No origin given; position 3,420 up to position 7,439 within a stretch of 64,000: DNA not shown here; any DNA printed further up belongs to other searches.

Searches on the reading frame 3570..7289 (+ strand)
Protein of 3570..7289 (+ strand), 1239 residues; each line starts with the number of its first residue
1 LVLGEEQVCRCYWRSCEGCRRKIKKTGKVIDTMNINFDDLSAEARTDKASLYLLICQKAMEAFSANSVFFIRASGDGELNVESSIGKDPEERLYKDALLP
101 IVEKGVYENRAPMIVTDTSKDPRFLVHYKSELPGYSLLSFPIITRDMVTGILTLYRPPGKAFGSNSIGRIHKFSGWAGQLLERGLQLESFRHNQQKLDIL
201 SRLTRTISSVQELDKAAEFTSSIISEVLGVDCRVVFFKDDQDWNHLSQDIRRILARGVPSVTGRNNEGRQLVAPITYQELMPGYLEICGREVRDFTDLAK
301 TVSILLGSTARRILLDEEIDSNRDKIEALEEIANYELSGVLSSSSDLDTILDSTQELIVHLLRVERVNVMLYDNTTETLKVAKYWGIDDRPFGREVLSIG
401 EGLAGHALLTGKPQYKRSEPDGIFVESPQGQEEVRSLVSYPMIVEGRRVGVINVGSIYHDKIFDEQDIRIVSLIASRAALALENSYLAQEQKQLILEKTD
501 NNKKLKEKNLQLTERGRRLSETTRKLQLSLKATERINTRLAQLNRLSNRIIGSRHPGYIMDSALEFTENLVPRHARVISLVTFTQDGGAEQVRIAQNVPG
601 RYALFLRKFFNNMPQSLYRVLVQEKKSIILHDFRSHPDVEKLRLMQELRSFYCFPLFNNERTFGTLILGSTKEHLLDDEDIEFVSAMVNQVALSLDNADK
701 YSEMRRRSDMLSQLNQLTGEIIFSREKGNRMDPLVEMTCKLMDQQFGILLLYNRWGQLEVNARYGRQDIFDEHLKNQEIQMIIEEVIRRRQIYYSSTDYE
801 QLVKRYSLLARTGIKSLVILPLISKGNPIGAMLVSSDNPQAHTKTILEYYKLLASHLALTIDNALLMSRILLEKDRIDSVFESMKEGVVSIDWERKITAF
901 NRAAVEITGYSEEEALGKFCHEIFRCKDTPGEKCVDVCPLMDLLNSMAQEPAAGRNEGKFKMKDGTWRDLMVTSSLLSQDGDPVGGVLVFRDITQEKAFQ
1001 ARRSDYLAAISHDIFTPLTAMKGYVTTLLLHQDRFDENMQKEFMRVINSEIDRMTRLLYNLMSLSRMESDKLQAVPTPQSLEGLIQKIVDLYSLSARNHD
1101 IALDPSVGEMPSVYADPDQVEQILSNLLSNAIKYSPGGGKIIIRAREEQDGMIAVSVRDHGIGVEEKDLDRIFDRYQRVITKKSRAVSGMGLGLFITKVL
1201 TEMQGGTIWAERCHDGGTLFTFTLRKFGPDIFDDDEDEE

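Call 23: search_protein_families(library=ncbifam, proteins=[window:3570-7289:+])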
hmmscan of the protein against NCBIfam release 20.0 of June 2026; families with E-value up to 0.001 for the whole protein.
window:3570-7289:+ (1239 aa): 86 families (the best 25 are shown)
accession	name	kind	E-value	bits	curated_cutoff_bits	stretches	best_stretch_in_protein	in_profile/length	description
NF046044.1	PnpS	equivalog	8.5e-71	239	400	1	843-1224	23-389/390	two-component system histidine kinase PnpS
NF033092.0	HK_WalK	equivalog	5.8e-70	236.5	725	1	873-1224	256-592/594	cell wall metabolism sensor histidine kinase WalK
TIGR02966.1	phoR_proteo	equivalog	6.7e-57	193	334.2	1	874-1223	5-332/333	phosphate regulon sensor histidine kinase PhoR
NF008468.0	PRK11360.1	equivalog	6.2e-54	183.4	646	1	867-1225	260-607/616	two-component system sensor histidine kinase AtoS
NF047874.1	MASE3_PAS_HK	subfamily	3.2e-46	158.4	560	1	870-1225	260-624/655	MASE3 domain-containing sensor histidine kinase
NF045911.1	TCSHisKinNblS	equivalog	1.5e-44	152.4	1000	1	871-1208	262-602/621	two-component system sensor histidine kinase NblS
NF033093.1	HK_VicK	exception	1.5e-43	149.1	680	1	872-1228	91-437/448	cell wall metabolism sensor histidine kinase VicK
NF041735.1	hist_kin_RppB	equivalog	8.4e-38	130.3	400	1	1005-1224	218-437/438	two-component system sensor histidine kinase RppB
NF006800.0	PRK09303.1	equivalog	1.4e-37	129.6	342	1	1006-1224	154-375/383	histidine kinase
NF041880.1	EPS_EpsF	equivalog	3.9e-37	127.9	900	1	876-1222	145-487/492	response regulator EpsF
TIGR02956.1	TMAO_torS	equivalog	1.8e-35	122.3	676.5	1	996-1224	458-680/967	TMAO reductase system sensor histidine kinase/response regulator TorS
TIGR01386.1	cztS_silS_copS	subfamily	6.9e-35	120.9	292.55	1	997-1224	236-456/457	heavy metal sensor histidine kinase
NF041832.1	near_NosP_CTERM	subfamily_domain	1.2e-34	120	400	1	1003-1224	7-223/370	NahK/ErcS family hybrid sensor histidine kinase/response regulator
NF053855.1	HisKinPhoRBctds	equivalog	2.1e-34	118.9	500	1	990-1226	348-583/583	two-component system sensor histidine kinase PhoR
NF053520.1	HK_Porph_FimS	equivalog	4.9e-34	117.6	600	1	1000-1226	391-617/618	sensor histidine kinase FimS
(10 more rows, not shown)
